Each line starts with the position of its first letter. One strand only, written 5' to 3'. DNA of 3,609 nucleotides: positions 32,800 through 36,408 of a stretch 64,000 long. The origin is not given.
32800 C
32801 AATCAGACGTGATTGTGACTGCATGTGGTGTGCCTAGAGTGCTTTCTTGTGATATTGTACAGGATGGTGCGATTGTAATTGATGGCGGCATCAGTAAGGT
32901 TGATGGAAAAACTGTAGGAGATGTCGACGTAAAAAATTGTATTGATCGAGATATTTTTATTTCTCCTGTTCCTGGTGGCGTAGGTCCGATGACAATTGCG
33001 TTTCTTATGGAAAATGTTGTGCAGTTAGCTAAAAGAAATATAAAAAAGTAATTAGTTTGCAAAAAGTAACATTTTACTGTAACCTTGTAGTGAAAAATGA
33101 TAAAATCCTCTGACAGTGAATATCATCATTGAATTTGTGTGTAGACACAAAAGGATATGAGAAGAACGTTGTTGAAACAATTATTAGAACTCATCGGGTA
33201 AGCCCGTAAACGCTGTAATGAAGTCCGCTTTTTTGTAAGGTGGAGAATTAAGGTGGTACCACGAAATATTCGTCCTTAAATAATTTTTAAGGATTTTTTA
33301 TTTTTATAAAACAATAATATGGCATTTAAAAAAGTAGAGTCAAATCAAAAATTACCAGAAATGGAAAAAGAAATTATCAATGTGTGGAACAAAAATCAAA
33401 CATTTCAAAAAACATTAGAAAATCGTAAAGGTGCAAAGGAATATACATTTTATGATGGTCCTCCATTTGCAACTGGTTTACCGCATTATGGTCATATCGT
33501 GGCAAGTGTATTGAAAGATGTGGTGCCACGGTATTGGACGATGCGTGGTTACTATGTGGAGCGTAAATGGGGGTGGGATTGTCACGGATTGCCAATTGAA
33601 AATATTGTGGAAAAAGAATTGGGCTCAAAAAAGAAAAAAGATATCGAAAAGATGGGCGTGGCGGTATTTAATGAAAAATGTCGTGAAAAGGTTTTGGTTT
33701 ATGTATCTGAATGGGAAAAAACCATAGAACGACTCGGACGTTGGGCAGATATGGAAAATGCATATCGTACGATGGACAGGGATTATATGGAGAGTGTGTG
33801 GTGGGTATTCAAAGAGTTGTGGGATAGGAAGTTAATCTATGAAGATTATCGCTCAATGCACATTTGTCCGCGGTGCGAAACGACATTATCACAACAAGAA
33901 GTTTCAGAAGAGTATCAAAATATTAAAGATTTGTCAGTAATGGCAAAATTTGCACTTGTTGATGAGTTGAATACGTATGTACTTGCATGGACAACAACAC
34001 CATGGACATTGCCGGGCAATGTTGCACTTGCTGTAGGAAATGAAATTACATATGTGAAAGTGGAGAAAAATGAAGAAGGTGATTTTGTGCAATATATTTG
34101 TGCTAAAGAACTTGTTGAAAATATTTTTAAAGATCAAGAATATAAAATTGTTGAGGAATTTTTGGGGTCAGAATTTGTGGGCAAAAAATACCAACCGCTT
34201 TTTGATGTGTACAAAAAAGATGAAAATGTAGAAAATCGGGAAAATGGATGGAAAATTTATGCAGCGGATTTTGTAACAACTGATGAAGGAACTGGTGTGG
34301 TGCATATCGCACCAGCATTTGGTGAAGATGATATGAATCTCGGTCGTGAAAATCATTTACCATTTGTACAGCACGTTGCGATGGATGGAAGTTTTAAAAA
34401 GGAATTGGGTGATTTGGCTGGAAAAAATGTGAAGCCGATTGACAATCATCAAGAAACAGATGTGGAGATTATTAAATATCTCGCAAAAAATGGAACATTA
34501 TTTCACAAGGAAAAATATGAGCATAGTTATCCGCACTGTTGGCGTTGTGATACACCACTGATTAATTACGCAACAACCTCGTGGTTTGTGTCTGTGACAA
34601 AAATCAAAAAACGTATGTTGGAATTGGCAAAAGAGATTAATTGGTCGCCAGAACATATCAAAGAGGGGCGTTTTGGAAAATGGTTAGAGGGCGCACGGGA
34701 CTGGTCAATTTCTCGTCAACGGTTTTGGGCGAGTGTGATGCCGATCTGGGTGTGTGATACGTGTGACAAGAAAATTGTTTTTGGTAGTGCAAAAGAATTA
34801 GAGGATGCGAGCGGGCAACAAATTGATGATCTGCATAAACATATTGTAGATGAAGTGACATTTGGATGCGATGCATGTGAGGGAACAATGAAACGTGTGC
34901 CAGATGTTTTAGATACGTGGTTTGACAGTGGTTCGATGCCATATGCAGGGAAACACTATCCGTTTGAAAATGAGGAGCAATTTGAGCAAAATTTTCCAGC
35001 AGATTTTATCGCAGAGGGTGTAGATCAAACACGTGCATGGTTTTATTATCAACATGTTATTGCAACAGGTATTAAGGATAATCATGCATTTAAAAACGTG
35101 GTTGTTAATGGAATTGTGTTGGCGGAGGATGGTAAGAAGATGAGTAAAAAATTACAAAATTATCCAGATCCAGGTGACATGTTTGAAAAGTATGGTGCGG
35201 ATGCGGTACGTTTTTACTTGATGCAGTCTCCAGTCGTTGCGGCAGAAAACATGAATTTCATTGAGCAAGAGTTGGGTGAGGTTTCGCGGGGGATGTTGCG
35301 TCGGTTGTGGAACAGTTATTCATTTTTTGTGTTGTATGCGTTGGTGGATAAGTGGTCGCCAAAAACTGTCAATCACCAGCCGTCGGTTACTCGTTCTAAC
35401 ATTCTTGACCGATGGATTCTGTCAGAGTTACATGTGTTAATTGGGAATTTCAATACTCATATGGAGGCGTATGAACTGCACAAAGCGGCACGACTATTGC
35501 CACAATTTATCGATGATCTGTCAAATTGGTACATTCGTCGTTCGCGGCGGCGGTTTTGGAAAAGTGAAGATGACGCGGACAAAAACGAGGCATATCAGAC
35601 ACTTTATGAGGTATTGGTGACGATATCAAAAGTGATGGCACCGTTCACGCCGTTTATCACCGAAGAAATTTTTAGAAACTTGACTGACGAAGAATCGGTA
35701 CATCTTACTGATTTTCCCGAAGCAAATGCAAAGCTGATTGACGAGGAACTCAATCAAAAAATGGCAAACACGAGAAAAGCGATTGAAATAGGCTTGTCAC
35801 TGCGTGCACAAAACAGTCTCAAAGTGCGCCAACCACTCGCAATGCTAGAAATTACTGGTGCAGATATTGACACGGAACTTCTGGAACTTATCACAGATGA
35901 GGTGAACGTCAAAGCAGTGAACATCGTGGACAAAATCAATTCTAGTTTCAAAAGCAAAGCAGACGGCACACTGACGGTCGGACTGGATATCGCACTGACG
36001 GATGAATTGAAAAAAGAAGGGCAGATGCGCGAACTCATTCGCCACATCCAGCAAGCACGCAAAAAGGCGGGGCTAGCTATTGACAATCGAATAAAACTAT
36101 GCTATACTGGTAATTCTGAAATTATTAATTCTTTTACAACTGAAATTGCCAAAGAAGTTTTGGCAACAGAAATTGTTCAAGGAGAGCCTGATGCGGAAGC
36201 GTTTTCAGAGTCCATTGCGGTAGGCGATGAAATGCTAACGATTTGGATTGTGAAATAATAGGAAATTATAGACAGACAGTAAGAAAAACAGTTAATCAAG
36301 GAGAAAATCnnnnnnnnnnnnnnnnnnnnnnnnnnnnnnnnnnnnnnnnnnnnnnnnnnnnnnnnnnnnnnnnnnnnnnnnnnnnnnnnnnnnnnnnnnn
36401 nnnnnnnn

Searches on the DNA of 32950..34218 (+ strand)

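Call 5: search_rna_families(source=window, start=32950, end=33400, threshold=evalue, max_evalue=10, show_alignments=3)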
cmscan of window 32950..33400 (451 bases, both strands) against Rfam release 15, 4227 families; matches with E-value up to 10: 4.
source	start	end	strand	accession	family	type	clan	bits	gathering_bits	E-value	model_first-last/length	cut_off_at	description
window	33101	33280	+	RF00230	T-box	Cis-reg; leader;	-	53.5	93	5.2e-11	1-219/219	no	T-box leader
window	33225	33304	+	RF02371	PyrG_leader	Cis-reg; leader;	-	17.8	65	9.3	1-78/78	no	PyrG leader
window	33104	33135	-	RF01278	SNORD109A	Gene; snRNA; snoRNA; CD-box;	CL00069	15.2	35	3.1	1-67/67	no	Small nucleolar RNA SNORD109A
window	33145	33292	-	RF01946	KCNQ1OT1_1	Gene; lncRNA;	-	5.2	70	3.7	321-464/464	no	KCNQ1 overlapping transcript 1 conserved region 1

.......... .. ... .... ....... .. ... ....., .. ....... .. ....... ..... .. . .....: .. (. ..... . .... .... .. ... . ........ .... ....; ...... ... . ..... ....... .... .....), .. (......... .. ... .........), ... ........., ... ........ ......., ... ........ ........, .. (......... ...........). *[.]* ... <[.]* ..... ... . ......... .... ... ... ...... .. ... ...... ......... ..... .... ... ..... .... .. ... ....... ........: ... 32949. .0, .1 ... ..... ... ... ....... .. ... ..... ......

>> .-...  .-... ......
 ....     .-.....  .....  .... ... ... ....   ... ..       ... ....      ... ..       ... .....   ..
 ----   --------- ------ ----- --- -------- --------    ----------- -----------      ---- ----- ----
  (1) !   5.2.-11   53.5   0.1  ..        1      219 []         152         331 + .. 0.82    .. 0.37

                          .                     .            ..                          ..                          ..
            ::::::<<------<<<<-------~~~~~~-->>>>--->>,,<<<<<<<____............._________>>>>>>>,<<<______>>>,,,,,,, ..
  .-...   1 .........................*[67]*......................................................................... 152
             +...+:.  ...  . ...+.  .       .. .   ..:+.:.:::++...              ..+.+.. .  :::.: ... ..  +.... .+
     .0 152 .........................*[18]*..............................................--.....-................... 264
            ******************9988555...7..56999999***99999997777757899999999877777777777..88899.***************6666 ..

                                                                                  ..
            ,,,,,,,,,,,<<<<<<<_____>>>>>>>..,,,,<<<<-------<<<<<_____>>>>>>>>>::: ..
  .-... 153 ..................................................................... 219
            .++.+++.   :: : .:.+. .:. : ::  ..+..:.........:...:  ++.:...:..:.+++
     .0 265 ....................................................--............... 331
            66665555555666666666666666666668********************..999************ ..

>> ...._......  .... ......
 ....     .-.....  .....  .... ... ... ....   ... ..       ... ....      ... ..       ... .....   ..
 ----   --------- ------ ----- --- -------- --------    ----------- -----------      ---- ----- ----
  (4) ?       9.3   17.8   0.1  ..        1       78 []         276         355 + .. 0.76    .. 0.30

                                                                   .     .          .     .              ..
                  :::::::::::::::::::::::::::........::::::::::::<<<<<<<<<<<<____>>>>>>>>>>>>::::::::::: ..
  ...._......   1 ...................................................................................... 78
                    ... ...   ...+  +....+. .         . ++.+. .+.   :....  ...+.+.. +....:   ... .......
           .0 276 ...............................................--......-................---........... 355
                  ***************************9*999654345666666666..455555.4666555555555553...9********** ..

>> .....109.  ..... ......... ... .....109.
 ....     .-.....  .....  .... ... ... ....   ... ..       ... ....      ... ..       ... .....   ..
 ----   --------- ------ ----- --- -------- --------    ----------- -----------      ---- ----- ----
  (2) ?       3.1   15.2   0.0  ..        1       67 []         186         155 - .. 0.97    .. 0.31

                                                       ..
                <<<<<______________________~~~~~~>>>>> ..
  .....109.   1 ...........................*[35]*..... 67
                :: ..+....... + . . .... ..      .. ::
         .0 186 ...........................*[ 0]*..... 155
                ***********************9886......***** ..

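Call 36: search_rna_families(sources=[L092, L125, L104, L124, L083, L097, L110, L081, L088], threshold=evalue, max_evalue=0.001)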
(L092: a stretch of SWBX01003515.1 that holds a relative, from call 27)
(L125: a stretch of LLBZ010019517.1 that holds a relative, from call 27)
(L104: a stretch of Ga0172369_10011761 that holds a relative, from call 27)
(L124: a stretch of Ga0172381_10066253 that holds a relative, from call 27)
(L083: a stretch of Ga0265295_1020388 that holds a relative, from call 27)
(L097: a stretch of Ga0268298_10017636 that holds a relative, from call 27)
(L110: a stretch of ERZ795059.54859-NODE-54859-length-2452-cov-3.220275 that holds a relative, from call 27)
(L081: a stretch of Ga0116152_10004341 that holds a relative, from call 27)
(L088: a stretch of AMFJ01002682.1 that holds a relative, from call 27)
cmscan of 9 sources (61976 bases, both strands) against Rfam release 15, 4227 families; matches with E-value up to 0.001: 8.
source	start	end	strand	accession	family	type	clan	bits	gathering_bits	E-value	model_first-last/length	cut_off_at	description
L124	1704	1857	+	RF00230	T-box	Cis-reg; leader;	-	69.8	93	4.4e-13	1-219/219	no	T-box leader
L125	2708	2862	+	RF00230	T-box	Cis-reg; leader;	-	60.8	93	9.1e-11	1-219/219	no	T-box leader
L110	1209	1390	+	RF00230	T-box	Cis-reg; leader;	-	58.2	93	4.4e-10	1-219/219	no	T-box leader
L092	4053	4193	+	RF00230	T-box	Cis-reg; leader;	-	46.5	93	4.5e-07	1-219/219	no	T-box leader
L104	2699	2875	+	RF00230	T-box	Cis-reg; leader;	-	42.9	93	3.7e-06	1-219/219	no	T-box leader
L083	1244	1485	+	RF00230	T-box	Cis-reg; leader;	-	39.2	93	3.3e-05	1-219/219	no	T-box leader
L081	4005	4228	+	RF00230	T-box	Cis-reg; leader;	-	37.4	93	9.6e-05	1-219/219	no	T-box leader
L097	3844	4019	+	RF00230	T-box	Cis-reg; leader;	-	34.4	93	0.00059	1-219/219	no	T-box leader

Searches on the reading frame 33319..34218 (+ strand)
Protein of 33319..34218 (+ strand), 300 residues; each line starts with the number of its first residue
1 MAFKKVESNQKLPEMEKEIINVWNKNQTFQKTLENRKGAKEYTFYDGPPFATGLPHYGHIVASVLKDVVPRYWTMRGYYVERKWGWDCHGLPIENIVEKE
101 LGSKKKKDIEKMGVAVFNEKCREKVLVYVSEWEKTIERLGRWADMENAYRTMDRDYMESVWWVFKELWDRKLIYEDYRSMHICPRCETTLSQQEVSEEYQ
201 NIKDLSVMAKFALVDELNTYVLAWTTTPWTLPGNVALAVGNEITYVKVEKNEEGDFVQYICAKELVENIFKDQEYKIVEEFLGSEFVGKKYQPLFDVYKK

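Call 27: find_related_loci(query=window:33319-34218:+, collection=metagenome_contigs, flank=6000)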
Query window:33319-34218:+ (300 aa) in metagenome_contigs; peptide patterns used: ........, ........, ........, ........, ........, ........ (x = any residue, [..] = any of these).
599 stretches matched a pattern (row limit reached: there are more); 544 encode a relative of the query (tblastn E <= 1e-3); the best 80 are kept; 80 distinct loci.
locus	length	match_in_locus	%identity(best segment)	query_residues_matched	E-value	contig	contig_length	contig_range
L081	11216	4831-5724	78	3-298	7e-162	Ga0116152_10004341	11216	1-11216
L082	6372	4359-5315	70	2-300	3e-149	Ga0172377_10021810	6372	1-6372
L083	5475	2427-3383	70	2-300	3e-150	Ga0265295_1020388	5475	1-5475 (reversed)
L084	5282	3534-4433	67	1-298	1e-144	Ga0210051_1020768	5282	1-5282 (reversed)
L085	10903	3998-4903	69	3-300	5e-143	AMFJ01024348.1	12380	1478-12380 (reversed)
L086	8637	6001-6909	69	1-298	7e-143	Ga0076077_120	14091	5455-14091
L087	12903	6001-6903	68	1-299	3e-142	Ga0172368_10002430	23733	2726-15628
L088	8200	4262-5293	63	3-300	2e-141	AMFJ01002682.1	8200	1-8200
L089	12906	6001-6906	67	3-299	5e-140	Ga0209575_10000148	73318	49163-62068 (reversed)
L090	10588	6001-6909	68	3-300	1e-139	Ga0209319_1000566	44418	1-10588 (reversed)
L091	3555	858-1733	70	3-298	3e-143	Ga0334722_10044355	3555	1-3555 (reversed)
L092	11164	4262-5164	64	3-298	4e-138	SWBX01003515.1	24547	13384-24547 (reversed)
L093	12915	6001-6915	66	1-300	1e-137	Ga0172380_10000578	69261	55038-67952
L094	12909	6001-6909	66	3-298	1e-137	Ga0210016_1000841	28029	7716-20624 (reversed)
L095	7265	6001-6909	66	3-298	1e-137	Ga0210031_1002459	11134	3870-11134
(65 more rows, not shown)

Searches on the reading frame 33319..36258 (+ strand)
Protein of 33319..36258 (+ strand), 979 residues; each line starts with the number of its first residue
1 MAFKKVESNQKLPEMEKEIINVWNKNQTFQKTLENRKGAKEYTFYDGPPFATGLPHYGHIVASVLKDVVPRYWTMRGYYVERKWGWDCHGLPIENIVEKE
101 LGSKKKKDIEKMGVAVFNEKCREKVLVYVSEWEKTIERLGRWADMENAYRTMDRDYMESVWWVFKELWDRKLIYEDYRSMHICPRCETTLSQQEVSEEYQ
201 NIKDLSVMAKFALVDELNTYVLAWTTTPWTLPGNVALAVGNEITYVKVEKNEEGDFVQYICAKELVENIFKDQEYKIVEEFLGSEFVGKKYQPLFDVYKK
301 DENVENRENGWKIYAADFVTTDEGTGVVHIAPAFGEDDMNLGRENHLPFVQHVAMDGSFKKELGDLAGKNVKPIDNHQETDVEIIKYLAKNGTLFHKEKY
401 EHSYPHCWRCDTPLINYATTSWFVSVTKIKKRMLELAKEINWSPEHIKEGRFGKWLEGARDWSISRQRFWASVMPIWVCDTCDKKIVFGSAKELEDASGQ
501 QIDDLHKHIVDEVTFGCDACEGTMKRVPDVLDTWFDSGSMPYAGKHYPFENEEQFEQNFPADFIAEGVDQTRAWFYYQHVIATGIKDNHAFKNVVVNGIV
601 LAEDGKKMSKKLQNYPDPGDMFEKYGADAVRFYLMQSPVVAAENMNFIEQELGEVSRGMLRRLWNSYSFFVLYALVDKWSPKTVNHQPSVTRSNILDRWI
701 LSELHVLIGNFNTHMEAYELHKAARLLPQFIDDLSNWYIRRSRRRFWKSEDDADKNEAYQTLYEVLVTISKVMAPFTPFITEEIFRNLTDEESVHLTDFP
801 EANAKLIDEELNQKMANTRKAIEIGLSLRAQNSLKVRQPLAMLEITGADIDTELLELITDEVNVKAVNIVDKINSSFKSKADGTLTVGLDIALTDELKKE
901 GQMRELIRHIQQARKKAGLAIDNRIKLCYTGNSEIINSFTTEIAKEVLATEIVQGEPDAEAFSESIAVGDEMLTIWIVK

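Call 16: find_encoding_contigs(protein=window:33319-36258:+, flank=10000, max_places=10)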
Protein window:33319-36258:+ (979 aa): no gene with exactly this product is on record in the collection.
